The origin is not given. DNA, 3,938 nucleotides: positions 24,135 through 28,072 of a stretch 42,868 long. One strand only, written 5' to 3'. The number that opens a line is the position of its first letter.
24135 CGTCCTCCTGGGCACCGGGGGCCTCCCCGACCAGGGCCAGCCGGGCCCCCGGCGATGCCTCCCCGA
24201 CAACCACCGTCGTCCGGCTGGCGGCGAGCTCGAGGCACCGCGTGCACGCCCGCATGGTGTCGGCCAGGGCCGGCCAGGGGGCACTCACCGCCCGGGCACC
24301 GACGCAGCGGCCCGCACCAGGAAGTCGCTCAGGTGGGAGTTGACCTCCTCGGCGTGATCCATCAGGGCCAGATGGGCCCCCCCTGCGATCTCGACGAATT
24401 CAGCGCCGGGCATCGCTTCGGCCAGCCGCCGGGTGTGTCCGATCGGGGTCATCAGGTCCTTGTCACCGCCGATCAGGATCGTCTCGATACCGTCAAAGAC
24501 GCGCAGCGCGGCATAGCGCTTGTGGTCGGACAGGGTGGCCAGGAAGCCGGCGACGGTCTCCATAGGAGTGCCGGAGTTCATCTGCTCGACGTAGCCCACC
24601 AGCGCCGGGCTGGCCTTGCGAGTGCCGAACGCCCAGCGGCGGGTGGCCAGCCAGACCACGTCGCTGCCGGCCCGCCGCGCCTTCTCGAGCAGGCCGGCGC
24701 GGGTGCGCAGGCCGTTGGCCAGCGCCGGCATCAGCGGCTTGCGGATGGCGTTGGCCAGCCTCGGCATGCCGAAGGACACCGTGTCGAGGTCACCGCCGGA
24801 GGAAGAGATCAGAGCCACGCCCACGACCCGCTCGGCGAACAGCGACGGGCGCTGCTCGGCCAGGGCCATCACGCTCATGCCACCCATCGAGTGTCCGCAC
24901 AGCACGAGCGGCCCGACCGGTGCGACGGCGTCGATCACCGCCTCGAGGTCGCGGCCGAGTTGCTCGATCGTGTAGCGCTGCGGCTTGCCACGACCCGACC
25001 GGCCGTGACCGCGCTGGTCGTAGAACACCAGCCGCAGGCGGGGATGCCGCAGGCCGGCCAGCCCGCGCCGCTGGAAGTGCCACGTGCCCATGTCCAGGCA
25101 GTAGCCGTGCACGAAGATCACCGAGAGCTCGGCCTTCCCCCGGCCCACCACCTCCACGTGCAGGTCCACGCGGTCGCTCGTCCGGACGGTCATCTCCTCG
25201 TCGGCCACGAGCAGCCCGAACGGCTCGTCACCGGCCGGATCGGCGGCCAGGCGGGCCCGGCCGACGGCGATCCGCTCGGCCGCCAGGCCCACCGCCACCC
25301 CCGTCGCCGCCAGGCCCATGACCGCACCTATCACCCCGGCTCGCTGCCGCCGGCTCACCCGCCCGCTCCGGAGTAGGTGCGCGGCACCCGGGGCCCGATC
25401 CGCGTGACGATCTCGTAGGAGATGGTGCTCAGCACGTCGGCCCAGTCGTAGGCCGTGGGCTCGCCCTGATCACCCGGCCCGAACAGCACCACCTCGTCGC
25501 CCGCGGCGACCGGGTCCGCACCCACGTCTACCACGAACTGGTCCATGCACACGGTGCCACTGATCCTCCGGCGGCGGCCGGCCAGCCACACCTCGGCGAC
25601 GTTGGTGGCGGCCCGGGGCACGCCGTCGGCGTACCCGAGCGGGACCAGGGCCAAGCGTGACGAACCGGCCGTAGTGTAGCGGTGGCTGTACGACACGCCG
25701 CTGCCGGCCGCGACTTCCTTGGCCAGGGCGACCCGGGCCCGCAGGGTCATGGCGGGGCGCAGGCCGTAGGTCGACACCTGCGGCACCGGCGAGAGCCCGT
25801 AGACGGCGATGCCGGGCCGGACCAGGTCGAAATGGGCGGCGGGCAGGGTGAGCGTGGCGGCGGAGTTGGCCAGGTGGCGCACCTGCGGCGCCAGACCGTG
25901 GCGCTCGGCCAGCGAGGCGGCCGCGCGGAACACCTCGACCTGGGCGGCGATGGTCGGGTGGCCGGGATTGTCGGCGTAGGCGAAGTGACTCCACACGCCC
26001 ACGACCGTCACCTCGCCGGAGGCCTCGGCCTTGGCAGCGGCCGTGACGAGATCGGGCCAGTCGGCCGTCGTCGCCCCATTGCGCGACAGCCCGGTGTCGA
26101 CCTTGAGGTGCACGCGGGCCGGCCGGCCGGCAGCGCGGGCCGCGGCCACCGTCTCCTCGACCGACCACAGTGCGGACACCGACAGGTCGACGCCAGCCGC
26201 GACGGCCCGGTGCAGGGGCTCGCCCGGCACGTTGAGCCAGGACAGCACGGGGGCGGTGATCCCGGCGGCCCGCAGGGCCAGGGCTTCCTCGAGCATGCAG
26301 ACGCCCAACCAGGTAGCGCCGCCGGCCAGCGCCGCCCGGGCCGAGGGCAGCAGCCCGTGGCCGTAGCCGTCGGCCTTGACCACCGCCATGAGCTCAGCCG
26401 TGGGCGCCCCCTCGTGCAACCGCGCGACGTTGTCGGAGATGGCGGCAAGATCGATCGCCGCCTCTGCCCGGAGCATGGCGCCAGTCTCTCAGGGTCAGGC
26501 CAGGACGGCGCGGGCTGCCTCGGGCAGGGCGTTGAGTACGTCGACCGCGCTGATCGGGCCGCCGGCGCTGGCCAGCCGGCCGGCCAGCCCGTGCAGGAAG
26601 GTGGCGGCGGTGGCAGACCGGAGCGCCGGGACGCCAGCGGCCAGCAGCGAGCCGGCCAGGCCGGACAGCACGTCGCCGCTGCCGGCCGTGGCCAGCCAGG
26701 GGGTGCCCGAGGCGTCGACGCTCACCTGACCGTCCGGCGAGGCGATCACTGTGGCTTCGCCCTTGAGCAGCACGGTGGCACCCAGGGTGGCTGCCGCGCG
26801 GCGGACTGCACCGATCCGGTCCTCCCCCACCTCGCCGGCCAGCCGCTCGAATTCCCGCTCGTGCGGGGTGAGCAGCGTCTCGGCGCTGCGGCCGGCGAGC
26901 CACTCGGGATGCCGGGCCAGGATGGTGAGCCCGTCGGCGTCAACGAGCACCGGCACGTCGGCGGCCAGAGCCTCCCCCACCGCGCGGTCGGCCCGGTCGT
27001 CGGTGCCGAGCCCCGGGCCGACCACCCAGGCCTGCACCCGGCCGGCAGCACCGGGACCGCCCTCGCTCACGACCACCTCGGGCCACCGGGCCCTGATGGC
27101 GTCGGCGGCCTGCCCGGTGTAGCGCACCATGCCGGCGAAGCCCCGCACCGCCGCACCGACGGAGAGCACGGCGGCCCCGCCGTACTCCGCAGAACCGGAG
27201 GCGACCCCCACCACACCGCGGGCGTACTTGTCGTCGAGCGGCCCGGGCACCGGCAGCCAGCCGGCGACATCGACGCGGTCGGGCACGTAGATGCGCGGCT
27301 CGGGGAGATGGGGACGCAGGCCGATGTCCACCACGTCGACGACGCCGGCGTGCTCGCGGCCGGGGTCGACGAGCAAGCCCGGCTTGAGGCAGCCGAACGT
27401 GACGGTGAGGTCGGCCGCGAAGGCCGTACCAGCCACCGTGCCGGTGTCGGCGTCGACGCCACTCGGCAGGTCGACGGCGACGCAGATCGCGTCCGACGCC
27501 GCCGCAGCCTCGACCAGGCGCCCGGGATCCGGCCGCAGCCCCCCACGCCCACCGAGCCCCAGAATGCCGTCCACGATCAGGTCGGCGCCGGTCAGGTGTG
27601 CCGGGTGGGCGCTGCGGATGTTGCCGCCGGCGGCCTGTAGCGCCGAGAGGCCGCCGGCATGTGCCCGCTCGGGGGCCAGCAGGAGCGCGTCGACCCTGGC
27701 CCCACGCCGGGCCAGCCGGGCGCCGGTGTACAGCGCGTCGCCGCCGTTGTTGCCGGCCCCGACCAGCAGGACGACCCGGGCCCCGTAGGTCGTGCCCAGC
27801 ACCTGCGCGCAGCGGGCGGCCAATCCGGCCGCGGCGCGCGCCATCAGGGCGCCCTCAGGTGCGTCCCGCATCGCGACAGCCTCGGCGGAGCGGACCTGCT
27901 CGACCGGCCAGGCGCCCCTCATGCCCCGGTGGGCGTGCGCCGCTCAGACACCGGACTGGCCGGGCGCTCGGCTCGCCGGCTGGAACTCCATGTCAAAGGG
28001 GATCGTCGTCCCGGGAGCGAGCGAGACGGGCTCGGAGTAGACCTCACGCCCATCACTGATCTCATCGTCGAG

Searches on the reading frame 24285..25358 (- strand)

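Call 8: search_protein_families(library=pfam, proteins=[window:24285-25358:-], max_evalue=0.001)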
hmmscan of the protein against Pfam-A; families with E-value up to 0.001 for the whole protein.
window:24285-25358:- (357 aa): 6 families
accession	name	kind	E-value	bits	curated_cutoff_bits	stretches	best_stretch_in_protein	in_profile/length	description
PF00561.26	Abhydrolase_1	-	1.5e-26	94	25.8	1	80-336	3-245/245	alpha/beta hydrolase fold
PF12697.13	Abhydrolase_6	-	3e-22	80.8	26.3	1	80-340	1-215/217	Alpha/beta hydrolase family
PF12146.15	Hydrolase_4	-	2e-16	60.5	27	1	76-334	3-237/239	Serine aminopeptidase, S33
PF00975.26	Thioesterase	-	4.8e-08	33.9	26.4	1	108-173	28-90/226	Thioesterase domain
PF08386.16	Abhydrolase_4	-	0.00021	21.8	21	1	291-350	35-94/103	TAP-like protein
PF00756.26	Esterase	-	0.00063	20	22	1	124-175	89-141/251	Putative esterase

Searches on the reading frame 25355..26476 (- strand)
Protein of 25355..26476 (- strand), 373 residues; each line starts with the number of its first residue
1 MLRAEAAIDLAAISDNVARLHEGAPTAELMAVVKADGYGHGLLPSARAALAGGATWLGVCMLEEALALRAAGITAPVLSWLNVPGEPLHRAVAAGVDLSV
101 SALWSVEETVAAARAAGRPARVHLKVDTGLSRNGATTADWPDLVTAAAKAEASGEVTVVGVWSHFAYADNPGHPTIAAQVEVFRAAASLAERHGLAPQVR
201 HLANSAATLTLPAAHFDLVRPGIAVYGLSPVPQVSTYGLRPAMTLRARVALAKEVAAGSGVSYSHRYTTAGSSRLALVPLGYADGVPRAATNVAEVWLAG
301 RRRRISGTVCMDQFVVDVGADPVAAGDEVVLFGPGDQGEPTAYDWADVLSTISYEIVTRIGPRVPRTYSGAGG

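Call 8: search_protein_families(library=pfam, proteins=[window:25355-26476:-], max_evalue=0.001)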
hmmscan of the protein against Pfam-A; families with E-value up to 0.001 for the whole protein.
window:25355-26476:- (373 aa): 2 families
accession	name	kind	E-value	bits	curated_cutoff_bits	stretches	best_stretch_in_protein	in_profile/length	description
PF01168.26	Ala_racemase_N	-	1.6e-69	234.5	24.1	1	8-230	1-220/220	Alanine racemase, N-terminal domain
PF00842.27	Ala_racemase_C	-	2e-43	147.4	25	1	242-368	1-127/127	Alanine racemase, C-terminal domain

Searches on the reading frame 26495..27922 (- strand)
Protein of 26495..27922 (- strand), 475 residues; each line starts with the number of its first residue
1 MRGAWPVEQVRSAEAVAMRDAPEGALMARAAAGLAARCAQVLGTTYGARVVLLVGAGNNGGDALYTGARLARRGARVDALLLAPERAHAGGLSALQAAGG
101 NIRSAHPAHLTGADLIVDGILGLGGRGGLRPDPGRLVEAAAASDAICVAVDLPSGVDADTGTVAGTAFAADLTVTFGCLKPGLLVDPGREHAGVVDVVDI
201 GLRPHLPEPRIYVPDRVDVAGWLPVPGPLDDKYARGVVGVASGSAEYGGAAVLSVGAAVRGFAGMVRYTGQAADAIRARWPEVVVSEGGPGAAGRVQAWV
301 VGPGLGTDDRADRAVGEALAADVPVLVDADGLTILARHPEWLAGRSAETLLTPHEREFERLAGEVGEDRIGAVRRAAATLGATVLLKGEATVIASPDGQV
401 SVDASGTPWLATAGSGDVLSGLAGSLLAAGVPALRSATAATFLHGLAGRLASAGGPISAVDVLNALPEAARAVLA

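Call 8: search_protein_families(library=pfam, proteins=[window:26495-27922:-], max_evalue=0.001)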
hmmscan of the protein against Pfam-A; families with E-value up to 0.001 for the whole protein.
window:26495-27922:- (475 aa): 2 families
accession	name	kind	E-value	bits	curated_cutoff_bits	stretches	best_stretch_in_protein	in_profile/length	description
PF01256.23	Carb_kinase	-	3.9e-57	194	27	1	239-453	2-225/242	NAD(P)H-hydrate dehydratase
PF03853.21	YjeF_N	-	7.2e-38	130.6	24.9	1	25-182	3-169/169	YjeF-related protein N-terminus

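Call 15: find_related_loci(query=window:26495-27922:-, collection=genome_contigs, flank=8000)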
Query window:26495-27922:- (475 aa) in genome_contigs; peptide patterns used: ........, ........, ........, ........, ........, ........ (x = any residue, [..] = any of these).
303 stretches matched a pattern; 39 encode a relative of the query (tblastn E <= 1e-3); 39 distinct loci.
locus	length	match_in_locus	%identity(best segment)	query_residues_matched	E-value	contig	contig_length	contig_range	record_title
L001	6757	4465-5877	70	5-475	0e+0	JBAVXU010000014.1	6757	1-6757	MAG: Mycobacteriales bacterium isolate MFD01004_ilm_asm_bin1 k127_115813, whole genome shotgun sequence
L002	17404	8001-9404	72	5-473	2e-176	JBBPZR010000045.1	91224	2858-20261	MAG: Mycobacteriales bacterium isolate bin.58 bin.58_S5Ck141_649623_length_91224_cov_33.0875, whole genome shotgun seque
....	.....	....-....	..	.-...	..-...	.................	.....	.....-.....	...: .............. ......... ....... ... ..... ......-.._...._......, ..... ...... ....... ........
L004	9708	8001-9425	80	1-475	0e+0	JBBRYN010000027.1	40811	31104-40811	MAG: Mycobacteriales bacterium isolate La5_metabat2.096 La5_metabat2.096_K_242105_L_40811_cov_19.0329, whole genome shot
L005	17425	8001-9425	53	1-471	4e-121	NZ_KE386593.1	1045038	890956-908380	Thermocrispum municipale DSM 44069 YWMDRAFT_scaffold_0.1, whole genome shotgun sequence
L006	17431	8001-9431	52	1-473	7e-118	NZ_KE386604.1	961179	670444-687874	Thermocrispum agreste DSM 44070 YWYDRAFT_scaffold_1.2, whole genome shotgun sequence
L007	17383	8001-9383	52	1-474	2e-114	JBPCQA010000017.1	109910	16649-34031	MAG: Nocardioidaceae bacterium isolate TH_ant_mag_196 S1Ck127_1988976_flag_1_multi_30.9948_len_109910, whole genome shot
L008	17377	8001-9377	50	1-474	3e-109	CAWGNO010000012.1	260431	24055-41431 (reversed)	MAG: uncultured Actinomycetota bacterium isolate MFD05684.bin.1.418 genome assembly, contig: contig_81055, whole genome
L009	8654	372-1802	49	1-473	2e-108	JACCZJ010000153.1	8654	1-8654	MAG: Nocardioidaceae bacterium isolate MGR_bin227 SD2897-2912_k127_4769294, whole genome shotgun sequence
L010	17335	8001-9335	52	1-459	3e-106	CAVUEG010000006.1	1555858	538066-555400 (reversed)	MAG: uncultured Actinomycetota bacterium isolate MFD02581.bin.2.43 genome assembly, contig: contig_25, whole genome shot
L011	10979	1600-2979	51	1-475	2e-105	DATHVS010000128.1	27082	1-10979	MAG TPA_asm: Nocardioidaceae bacterium isolate SMAG_U16139 k141_1719030, whole genome shotgun sequence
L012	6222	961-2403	47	1-473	1e-103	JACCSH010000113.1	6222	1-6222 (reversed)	MAG: Nocardioidaceae bacterium isolate MGR_bin43 SD2897-2912_k127_555552, whole genome shotgun sequence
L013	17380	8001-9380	50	1-475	3e-102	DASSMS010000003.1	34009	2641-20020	MAG TPA_asm: Nocardioidaceae bacterium isolate SMAG_U1204 k141_287691, whole genome shotgun sequence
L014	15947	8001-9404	48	1-473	3e-101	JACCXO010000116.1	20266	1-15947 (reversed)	MAG: Nocardioidaceae bacterium isolate MGR_bin180 SD2897-2912_k127_2156731, whole genome shotgun sequence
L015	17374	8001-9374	50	1-475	3e-100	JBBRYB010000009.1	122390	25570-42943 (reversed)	MAG: Propionibacteriales bacterium isolate La5_metabat2.011 La5_metabat2.011_K_71755_L_122390_cov_25.0406, whole genome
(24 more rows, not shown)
